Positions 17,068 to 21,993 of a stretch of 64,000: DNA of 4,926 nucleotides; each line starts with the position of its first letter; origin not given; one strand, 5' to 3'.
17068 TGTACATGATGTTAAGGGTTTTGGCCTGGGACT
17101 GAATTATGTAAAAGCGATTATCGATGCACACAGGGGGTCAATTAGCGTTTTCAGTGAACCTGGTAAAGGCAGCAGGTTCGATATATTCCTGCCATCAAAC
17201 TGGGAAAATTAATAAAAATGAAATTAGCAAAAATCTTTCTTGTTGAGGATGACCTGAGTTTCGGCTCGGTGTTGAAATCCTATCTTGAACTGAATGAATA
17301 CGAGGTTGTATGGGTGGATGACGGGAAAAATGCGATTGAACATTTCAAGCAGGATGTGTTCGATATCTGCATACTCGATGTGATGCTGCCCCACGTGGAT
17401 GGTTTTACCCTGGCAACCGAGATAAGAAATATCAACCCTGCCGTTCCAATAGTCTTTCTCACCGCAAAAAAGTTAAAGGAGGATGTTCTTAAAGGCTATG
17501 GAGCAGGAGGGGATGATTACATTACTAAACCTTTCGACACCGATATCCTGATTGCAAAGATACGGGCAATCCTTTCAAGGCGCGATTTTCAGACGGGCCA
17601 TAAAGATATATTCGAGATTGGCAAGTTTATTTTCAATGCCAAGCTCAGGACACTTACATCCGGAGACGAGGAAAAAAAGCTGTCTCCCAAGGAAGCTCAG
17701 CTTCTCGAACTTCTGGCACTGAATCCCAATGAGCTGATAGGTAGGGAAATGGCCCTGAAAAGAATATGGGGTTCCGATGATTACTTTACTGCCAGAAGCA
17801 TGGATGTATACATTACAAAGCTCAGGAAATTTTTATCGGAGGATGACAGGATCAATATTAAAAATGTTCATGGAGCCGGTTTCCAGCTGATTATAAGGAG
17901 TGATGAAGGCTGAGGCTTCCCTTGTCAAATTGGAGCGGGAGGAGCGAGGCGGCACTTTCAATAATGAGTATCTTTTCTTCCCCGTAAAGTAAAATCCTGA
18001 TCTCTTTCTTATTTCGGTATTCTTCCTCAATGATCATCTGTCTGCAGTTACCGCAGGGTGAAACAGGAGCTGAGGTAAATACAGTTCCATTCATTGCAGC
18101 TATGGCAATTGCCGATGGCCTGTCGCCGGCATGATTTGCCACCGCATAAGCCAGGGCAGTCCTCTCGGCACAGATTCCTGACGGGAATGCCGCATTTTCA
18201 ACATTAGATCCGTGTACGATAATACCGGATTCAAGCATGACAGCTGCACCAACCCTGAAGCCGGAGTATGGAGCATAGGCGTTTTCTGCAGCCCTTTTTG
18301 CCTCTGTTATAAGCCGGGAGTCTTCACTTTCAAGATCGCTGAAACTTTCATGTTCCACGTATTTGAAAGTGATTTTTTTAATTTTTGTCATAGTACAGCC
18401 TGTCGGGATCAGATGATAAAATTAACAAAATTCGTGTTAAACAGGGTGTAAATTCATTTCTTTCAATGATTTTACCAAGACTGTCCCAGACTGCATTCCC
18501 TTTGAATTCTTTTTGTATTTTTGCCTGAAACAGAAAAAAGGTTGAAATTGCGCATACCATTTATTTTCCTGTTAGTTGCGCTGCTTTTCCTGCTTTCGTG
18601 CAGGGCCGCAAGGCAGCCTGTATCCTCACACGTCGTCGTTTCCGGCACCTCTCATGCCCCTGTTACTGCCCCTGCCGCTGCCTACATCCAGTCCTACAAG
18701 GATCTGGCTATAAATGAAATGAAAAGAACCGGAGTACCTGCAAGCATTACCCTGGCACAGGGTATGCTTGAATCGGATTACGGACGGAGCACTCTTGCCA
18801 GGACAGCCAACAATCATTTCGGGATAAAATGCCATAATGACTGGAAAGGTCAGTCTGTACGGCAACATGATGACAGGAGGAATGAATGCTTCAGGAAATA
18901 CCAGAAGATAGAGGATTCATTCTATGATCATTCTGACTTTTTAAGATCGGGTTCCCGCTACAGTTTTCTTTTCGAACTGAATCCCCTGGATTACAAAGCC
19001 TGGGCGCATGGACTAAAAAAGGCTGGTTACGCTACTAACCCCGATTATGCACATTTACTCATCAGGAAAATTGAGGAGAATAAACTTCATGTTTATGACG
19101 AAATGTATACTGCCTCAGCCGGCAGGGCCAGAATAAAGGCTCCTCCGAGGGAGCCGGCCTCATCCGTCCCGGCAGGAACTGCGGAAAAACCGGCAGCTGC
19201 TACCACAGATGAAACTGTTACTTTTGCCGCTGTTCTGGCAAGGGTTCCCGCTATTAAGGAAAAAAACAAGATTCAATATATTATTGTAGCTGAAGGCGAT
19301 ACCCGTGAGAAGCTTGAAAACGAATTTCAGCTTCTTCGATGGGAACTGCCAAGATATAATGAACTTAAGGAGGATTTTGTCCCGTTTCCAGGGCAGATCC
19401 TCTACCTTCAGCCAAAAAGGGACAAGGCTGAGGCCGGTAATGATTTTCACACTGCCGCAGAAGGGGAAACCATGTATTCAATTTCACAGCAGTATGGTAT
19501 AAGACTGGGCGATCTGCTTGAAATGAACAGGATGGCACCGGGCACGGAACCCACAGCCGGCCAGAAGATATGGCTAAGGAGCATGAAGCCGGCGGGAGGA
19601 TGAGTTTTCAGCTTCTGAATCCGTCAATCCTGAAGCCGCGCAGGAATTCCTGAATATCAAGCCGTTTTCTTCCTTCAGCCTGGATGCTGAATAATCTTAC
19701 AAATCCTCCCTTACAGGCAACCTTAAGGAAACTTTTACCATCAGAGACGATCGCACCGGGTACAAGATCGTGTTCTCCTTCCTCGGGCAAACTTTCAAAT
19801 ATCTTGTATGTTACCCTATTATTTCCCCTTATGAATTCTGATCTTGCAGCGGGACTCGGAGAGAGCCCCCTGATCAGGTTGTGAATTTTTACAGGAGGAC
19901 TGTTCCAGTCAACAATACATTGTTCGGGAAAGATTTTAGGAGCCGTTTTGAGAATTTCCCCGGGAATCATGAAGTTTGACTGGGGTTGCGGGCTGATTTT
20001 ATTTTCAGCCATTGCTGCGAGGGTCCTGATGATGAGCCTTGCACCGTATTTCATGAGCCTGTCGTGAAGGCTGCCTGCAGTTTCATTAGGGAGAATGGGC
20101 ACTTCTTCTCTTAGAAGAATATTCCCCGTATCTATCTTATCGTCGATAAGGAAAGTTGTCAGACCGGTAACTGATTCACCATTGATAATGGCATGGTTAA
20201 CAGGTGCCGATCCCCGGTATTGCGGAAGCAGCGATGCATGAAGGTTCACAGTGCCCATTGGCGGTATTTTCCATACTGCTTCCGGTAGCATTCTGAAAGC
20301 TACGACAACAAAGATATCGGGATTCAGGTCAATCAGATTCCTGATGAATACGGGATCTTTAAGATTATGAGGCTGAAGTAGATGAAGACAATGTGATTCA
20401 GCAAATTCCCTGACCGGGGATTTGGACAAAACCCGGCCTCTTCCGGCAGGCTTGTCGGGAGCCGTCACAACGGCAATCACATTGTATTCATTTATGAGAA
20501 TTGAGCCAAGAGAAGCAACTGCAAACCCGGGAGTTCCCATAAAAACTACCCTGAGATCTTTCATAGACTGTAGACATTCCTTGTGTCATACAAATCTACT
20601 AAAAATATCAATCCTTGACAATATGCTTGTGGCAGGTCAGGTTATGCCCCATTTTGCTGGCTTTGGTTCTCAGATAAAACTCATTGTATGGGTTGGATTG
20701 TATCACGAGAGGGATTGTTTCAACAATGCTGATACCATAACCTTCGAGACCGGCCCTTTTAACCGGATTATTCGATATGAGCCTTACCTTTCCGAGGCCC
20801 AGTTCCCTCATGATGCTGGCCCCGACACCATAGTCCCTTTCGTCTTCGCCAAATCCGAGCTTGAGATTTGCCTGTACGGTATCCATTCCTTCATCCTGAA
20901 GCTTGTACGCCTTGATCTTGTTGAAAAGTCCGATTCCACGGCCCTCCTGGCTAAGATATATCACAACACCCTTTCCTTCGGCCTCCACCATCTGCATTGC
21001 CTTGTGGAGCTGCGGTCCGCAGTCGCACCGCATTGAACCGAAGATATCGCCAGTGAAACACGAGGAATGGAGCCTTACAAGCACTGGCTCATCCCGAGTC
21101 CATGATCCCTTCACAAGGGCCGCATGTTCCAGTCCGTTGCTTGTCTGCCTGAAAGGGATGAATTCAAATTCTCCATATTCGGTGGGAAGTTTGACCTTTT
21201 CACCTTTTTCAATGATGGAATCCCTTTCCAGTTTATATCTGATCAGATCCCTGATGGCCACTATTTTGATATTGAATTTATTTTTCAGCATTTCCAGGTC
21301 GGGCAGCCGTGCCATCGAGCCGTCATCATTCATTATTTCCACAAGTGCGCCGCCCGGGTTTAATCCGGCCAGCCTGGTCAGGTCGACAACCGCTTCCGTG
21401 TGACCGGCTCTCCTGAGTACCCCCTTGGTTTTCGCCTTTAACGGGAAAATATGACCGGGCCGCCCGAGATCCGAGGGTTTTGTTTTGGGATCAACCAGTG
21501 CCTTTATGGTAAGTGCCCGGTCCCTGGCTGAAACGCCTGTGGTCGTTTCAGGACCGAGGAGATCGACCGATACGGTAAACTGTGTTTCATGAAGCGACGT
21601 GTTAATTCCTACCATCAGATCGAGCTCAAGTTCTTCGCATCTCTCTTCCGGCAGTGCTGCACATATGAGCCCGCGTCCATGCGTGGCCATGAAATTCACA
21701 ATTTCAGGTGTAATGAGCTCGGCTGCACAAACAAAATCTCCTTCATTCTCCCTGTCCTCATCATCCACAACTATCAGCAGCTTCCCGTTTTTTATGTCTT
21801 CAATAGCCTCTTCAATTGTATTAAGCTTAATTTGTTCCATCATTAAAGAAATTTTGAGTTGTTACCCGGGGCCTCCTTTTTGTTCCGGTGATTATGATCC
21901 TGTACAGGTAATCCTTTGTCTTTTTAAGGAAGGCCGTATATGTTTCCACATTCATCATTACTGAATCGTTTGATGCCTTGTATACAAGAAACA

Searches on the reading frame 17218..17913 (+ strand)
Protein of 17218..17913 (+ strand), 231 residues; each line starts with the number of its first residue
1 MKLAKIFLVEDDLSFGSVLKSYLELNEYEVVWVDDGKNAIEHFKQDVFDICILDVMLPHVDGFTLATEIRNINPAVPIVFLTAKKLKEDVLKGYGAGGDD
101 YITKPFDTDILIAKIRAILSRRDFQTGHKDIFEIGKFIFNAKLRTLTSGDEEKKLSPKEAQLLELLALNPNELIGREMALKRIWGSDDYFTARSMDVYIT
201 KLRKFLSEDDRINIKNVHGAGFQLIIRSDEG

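Call 18: search_protein_families(library=pfam, proteins=[window:17218-17913:+])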
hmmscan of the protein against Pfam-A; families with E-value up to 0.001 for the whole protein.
window:17218-17913:+ (231 aa): 2 families
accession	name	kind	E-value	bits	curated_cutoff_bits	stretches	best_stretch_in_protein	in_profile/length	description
PF00072.30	Response_reg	-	3.4e-28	98.5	30.2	1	6-116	1-111/111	Response regulator receiver domain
PF00486.34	Trans_reg_C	-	9.6e-18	64.5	26.2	1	151-224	2-77/77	Transcriptional regulatory protein, C terminal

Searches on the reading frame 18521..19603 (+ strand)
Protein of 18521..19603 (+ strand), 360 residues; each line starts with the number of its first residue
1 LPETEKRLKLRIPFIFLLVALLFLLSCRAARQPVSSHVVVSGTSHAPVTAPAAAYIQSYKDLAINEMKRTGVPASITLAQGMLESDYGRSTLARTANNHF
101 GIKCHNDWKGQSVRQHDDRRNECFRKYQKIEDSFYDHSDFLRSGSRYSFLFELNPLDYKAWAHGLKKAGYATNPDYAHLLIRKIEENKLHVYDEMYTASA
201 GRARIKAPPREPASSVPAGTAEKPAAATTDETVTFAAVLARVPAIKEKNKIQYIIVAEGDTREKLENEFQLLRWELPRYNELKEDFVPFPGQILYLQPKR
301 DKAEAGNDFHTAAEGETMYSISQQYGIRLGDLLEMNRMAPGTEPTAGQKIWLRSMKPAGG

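Call 18: search_protein_families(library=pfam, proteins=[window:18521-19603:+])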
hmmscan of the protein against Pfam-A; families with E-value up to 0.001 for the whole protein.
window:18521-19603:+ (360 aa): 2 families
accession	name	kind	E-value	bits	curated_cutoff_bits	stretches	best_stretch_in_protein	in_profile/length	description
PF01832.25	Glucosaminidase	-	8.3e-38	130.3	30.2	1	61-189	2-123/123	Mannosyl-glycoprotein endo-beta-N-acetylglucosaminidase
PF01476.26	LysM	-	6.4e-14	52.1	20.9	1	310-352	1-42/43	LysM domain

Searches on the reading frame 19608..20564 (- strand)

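Call 8: search_protein_families(library=pfam, proteins=[window:19608-20564:-])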
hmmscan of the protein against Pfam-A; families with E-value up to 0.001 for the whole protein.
window:19608-20564:- (318 aa): 2 families
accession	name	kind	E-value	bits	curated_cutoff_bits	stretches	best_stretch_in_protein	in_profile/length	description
PF00551.24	Formyl_trans_N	-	9.5e-36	123.7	26.1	1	5-181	2-180/181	Formyl transferase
PF02911.23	Formyl_trans_C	-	3e-21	75.9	21.1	1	210-312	1-100/100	Formyl transferase, C-terminal domain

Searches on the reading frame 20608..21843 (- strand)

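Call 8: search_protein_families(library=pfam, proteins=[window:20608-21843:-])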
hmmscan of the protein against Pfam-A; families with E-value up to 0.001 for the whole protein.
window:20608-21843:- (411 aa): 2 families
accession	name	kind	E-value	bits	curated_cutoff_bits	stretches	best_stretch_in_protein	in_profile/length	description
PF00926.24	DHBP_synthase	-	1.1e-82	276.7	26.4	1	11-203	1-191/191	3,4-dihydroxy-2-butanone 4-phosphate synthase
PF00925.25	GTP_cyclohydro2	-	2.4e-70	235.8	23.3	1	215-378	4-165/165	GTP cyclohydrolase II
